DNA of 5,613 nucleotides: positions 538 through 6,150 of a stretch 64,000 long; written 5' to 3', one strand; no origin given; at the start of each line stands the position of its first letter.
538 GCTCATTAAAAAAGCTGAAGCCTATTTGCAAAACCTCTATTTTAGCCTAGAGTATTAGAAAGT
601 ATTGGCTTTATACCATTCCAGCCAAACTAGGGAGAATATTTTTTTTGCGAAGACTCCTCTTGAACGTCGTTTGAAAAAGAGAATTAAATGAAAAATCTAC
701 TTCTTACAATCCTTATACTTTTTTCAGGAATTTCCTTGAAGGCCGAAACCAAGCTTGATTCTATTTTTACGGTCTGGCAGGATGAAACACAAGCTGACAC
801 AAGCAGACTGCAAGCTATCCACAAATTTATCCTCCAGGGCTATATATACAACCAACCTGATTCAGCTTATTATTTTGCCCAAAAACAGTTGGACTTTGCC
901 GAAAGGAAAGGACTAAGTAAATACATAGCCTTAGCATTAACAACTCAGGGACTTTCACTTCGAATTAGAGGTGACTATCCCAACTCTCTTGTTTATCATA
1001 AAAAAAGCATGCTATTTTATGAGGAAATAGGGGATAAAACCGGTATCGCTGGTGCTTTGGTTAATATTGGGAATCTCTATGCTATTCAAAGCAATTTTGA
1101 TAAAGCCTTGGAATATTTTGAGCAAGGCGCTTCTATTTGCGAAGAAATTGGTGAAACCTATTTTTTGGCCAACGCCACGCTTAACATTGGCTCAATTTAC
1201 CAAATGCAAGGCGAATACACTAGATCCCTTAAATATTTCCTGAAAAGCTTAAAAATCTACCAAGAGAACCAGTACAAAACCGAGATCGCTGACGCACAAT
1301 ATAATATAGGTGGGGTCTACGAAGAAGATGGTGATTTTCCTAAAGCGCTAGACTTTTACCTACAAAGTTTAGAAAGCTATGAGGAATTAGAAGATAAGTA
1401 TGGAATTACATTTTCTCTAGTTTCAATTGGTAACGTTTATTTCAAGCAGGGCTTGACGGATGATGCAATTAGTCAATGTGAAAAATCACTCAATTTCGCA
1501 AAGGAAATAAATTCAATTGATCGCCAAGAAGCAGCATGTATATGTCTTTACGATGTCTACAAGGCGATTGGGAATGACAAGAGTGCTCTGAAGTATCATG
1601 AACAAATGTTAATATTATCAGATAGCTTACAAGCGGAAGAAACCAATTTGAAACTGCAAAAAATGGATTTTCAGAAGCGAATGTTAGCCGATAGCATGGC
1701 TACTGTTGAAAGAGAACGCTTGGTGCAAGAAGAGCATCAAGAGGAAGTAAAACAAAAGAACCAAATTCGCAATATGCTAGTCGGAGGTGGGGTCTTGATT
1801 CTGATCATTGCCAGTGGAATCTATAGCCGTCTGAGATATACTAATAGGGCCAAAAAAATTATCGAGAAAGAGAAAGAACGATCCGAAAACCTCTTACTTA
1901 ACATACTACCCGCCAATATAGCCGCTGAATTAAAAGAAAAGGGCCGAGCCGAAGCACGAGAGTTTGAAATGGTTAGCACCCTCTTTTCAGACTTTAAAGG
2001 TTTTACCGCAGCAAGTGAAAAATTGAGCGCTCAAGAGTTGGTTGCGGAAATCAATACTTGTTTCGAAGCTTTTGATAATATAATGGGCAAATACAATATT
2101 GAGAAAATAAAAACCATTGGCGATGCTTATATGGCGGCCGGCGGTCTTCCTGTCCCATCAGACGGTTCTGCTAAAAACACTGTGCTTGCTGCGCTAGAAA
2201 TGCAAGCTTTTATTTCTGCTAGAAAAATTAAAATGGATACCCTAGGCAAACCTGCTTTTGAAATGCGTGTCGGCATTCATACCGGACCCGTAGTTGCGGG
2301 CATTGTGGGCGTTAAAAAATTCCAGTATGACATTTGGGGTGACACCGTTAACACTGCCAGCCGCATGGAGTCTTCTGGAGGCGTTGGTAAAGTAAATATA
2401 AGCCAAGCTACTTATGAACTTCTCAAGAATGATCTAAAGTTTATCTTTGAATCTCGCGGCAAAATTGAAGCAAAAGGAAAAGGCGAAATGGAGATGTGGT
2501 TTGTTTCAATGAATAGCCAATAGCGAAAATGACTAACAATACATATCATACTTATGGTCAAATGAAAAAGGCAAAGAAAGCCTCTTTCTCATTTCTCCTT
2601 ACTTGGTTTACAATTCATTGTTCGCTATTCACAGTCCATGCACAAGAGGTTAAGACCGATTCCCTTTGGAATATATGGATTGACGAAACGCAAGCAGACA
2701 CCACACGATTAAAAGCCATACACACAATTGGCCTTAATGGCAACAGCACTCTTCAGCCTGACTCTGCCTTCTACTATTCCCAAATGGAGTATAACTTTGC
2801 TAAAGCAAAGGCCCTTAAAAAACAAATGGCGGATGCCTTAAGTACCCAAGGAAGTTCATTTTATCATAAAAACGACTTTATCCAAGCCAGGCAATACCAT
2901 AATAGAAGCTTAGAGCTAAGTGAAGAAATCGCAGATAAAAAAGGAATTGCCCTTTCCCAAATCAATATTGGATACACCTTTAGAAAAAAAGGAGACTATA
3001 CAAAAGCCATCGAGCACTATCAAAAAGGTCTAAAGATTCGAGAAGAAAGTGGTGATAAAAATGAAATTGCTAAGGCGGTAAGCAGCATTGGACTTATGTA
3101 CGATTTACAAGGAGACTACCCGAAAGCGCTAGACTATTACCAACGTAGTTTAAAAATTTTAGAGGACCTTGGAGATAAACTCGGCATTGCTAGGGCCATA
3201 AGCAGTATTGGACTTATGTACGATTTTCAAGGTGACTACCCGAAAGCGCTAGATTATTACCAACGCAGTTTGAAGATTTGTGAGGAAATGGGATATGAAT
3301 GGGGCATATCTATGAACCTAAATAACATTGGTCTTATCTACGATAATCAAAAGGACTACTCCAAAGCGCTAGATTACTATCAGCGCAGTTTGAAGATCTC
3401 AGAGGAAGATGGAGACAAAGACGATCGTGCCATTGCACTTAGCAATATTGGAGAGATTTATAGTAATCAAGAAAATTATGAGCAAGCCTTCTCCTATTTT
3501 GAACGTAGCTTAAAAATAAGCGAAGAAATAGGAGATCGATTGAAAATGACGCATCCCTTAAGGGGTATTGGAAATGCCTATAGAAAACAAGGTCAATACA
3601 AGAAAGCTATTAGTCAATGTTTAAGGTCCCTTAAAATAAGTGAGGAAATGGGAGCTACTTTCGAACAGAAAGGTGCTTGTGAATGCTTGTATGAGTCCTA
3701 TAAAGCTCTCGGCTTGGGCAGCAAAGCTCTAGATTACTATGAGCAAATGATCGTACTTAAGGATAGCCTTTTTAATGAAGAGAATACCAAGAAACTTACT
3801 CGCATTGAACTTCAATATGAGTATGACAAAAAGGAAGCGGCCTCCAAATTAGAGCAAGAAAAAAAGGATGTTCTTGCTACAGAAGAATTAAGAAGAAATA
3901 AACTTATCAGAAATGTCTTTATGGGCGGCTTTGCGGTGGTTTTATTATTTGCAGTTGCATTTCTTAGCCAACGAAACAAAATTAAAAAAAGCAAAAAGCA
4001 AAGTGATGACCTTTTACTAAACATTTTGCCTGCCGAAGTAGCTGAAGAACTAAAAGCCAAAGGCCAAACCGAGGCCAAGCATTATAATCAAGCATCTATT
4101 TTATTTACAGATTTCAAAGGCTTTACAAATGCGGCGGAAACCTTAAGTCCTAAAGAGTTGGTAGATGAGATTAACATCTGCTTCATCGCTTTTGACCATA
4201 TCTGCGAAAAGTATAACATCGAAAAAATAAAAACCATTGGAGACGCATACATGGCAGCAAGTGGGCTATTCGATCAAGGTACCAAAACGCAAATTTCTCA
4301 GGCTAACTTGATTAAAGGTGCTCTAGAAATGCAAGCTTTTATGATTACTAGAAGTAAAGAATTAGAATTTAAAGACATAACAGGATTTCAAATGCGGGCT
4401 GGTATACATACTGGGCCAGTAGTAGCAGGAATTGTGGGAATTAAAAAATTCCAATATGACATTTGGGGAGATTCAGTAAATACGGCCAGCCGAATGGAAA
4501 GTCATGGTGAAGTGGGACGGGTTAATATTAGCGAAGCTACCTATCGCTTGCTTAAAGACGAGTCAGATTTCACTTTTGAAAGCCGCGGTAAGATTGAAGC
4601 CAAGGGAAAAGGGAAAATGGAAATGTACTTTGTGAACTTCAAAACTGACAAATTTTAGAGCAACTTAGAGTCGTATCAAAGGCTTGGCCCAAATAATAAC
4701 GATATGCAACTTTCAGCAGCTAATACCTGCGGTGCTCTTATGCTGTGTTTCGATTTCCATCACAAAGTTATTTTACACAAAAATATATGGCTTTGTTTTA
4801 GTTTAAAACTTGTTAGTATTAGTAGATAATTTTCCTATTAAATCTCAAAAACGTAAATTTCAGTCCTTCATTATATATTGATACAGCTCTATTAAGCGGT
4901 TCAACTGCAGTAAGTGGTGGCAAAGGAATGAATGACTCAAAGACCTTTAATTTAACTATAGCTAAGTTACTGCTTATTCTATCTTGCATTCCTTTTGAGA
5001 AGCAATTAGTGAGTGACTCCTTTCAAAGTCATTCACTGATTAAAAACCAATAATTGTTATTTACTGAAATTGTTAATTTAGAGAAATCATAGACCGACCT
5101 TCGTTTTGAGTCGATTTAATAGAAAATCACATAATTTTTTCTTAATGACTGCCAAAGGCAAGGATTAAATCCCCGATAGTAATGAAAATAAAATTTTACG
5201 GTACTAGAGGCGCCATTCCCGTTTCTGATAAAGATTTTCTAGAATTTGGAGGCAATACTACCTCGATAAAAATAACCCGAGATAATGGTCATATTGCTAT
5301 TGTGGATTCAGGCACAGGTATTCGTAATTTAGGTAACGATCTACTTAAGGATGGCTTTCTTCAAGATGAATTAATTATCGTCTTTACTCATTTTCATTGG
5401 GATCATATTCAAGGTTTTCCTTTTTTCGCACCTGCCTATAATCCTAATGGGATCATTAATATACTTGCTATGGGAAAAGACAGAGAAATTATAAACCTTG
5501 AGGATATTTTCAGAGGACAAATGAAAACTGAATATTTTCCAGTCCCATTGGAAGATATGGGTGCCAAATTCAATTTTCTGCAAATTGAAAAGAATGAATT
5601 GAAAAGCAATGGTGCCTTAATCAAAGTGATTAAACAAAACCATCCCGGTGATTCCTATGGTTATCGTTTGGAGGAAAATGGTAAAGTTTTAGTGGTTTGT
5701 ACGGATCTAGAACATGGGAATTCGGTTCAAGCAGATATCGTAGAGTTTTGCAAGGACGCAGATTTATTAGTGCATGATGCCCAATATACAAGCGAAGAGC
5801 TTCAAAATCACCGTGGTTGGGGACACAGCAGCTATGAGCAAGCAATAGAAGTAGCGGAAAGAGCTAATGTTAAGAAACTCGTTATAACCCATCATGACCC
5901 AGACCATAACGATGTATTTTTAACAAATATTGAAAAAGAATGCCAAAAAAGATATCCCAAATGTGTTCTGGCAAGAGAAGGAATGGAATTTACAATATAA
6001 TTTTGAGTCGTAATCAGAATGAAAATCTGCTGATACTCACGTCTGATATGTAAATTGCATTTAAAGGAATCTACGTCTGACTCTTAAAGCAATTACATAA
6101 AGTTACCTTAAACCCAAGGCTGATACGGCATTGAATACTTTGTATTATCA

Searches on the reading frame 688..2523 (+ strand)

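Call 9: search_protein_families(library=pfam, proteins=[window:688-2523:+], max_evalue=0.001)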
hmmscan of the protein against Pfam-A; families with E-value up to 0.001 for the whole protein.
window:688-2523:+ (611 aa): 14 families
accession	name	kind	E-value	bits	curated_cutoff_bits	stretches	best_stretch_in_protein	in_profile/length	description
PF00211.25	Guanylate_cyc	-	4.9e-57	192.9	21.9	1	423-607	3-182/183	Adenylate and Guanylate cyclase catalytic domain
PF13424.12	TPR_12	-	1.8e-33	115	30.1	2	161-233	3-77/77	Tetratricopeptide repeat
PF13374.12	TPR_10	-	9.3e-23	80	27.5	1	161-193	2-34/42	Tetratricopeptide repeat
PF00515.34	TPR_1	-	5.1e-22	77.2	27.8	2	123-150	3-30/34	Tetratricopeptide repeat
PF07719.23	TPR_2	-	2.2e-17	62.1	27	0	122-152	2-32/34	Tetratricopeptide repeat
PF13176.12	TPR_7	-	1.1e-15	56.7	27.9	0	206-237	4-35/36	Tetratricopeptide repeat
PF13181.12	TPR_8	-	2.6e-12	46.3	25.7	0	122-151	2-31/34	Tetratricopeptide repeat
PF17874.7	TPR_MalT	-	3.2e-08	33.7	45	1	162-361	41-248/336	MalT-like TPR region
PF14938.12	SNAP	-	5.8e-08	33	25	1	128-233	42-147/282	Soluble NSF attachment protein, SNAP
PF10602.15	RPN7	-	3.8e-07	30.4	29.6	1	172-274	7-109/174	26S proteasome subunit RPN7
PF13432.12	TPR_16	-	9.5e-07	29.6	32.7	0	169-231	5-61/65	Tetratricopeptide repeat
PF13174.12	TPR_6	-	9.9e-07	29.5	26.3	0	202-231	1-30/33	Tetratricopeptide repeat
PF13428.12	TPR_14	-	2e-05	25.2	23.5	0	124-156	4-36/44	Tetratricopeptide repeat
PF24885.1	TPR_NPHP3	-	0.0003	20.7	100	0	199-277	139-219/239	Nephrocystin-3 TPR domain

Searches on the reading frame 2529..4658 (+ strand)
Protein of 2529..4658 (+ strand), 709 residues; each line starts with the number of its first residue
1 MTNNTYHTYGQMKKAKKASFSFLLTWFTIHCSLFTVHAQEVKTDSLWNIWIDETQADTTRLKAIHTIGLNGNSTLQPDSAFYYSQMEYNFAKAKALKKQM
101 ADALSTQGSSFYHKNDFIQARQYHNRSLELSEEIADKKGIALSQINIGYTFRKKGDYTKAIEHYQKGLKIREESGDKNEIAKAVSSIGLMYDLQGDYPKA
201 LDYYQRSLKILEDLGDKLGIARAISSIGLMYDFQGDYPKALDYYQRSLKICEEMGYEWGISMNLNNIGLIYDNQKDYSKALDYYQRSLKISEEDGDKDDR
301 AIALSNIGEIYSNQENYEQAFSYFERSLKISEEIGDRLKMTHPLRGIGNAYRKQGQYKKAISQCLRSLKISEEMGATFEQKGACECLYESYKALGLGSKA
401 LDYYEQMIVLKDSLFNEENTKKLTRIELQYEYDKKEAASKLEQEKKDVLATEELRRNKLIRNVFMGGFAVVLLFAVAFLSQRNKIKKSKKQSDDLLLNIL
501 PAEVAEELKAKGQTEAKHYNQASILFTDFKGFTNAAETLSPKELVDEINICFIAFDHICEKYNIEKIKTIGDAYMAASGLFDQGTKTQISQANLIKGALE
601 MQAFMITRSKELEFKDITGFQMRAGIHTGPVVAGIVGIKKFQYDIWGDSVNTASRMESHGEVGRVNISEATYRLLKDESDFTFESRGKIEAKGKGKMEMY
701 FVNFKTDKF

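Call 9: search_protein_families(library=pfam, proteins=[window:2529-4658:+], max_evalue=0.001)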
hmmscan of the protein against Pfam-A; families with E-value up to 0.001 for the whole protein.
window:2529-4658:+ (709 aa): 25 families
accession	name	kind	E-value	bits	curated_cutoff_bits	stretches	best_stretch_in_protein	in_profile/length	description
PF00211.25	Guanylate_cyc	-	1.6e-57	194.5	21.9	1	515-703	2-182/183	Adenylate and Guanylate cyclase catalytic domain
PF13424.12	TPR_12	-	5e-52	174.5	30.1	4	181-253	3-77/77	Tetratricopeptide repeat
PF00515.34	TPR_1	-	4.4e-49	162.8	27.8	6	264-293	4-33/34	Tetratricopeptide repeat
PF07719.23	TPR_2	-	2.5e-40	133.7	27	4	264-293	4-33/34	Tetratricopeptide repeat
PF13176.12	TPR_7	-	2.4e-35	118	27.9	3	303-337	1-35/36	Tetratricopeptide repeat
PF13374.12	TPR_10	-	4.3e-33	112.8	27.5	2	301-333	2-34/42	Tetratricopeptide repeat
PF13181.12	TPR_8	-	5.8e-24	82.6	25.7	3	303-332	3-32/34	Tetratricopeptide repeat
PF13174.12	TPR_6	-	1.3e-14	54.2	26.3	0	267-287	6-26/33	Tetratricopeptide repeat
PF24885.1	TPR_NPHP3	-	4.5e-14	52.9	100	1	277-375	115-217/239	Nephrocystin-3 TPR domain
PF13432.12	TPR_16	-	1.5e-13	51.3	32.7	0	147-209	3-59/65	Tetratricopeptide repeat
PF13428.12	TPR_14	-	1.7e-13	50.2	23.5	0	229-252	9-32/44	Tetratricopeptide repeat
PF13414.12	TPR_11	-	2.1e-13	50.1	26.8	1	148-173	1-26/42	TPR repeat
PF17874.7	TPR_MalT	-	1.4e-11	44.7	45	1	229-375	9-156/336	MalT-like TPR region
PF04212.24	MIT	-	1.9e-10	41.1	30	0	185-212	8-35/66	MIT (microtubule interacting and transport) domain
PF22872.1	DUF7018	-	2.8e-08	34.4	27.8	0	272-303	67-98/116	Domain of unknown function (DUF7018)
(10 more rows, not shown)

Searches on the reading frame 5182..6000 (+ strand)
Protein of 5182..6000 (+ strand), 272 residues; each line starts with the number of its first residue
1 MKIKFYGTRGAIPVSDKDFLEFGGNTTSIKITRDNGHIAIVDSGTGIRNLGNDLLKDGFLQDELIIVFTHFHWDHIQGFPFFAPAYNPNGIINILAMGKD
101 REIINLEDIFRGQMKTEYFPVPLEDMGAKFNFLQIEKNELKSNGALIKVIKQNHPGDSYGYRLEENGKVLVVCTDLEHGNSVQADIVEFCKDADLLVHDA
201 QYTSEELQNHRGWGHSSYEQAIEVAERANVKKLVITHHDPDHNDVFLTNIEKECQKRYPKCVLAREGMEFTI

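Call 9: search_protein_families(library=pfam, proteins=[window:5182-6000:+], max_evalue=0.001)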
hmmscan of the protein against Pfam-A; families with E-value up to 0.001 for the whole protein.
window:5182-6000:+ (272 aa): 2 families
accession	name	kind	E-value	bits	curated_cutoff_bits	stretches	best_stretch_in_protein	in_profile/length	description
PF12706.13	Lactamase_B_2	-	1.2e-18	67.9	27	1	65-238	33-200/200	Beta-lactamase superfamily domain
PF00753.33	Lactamase_B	-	7.7e-07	29.7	22.7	1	31-95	11-76/196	Metallo-beta-lactamase superfamily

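Call 59: search_protein_families(library=ncbifam, proteins=[window:5182-6000:+], max_evalue=0.001)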
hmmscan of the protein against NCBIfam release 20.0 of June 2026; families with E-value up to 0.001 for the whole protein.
window:5182-6000:+ (272 aa): 14 families
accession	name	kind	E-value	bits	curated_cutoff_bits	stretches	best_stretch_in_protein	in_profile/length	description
TIGR02651.1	RNase_Z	equivalog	2.5e-25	89.2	292.95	2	166-272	200-302/302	ribonuclease Z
NF000801.0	PRK00055.1-3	equivalog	5.9e-24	84.7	252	2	183-272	216-303/307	ribonuclease Z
NF000800.0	PRK00055.1-1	equivalog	1.4e-16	60.4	398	1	184-271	217-304/305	ribonuclease Z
NF041851.1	cyc_nuc_deg_phdiest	equivalog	3.3e-15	56.2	400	1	34-242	27-225/253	cyclic nucleotide-degrading phosphodiesterase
TIGR02649.1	true_RNase_BN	exception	6.7e-12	45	563.7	1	186-266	218-298/304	ribonuclease BN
NF000805.0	PRK00055.2-3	equivalog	6.8e-11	42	416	1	186-246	215-275/307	ribonuclease Z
NF002558.0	PRK02126.1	subfamily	1.6e-09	37.2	315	1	164-260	239-334/345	ribonuclease Z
TIGR03307.1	PhnP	equivalog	3e-07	30.1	272.25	0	147-250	134-233/249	phosphonate metabolism protein PhnP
NF000804.0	PRK00055.2-1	equivalog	6.4e-07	28.8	402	1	184-270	213-297/306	ribonuclease Z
NF041257.1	GntH_guanitoxin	equivalog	2.8e-06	26.5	333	1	140-224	159-240/374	guanitoxin biosynthesis MBL fold metallo-hydrolase GntH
NF038231.1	MBL_Geo_Pelo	equivalog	2.3e-05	24.1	360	1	33-239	40-224/250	GPMC system MBL fold metallohydrolase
NF047979.1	lactonase_AidB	equivalog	0.00024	20.5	360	0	31-81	55-112/271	AidB family quorum-quenching N-acyl homoserine lactonase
NF000806.0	PRK00055.2-4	equivalog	0.00028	20.2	363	0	159-240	160-243/280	ribonuclease Z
TIGR03413.1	GSH_gloB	equivalog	0.00079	18.9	200.8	0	34-85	18-66/248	hydroxyacylglutathione hydrolase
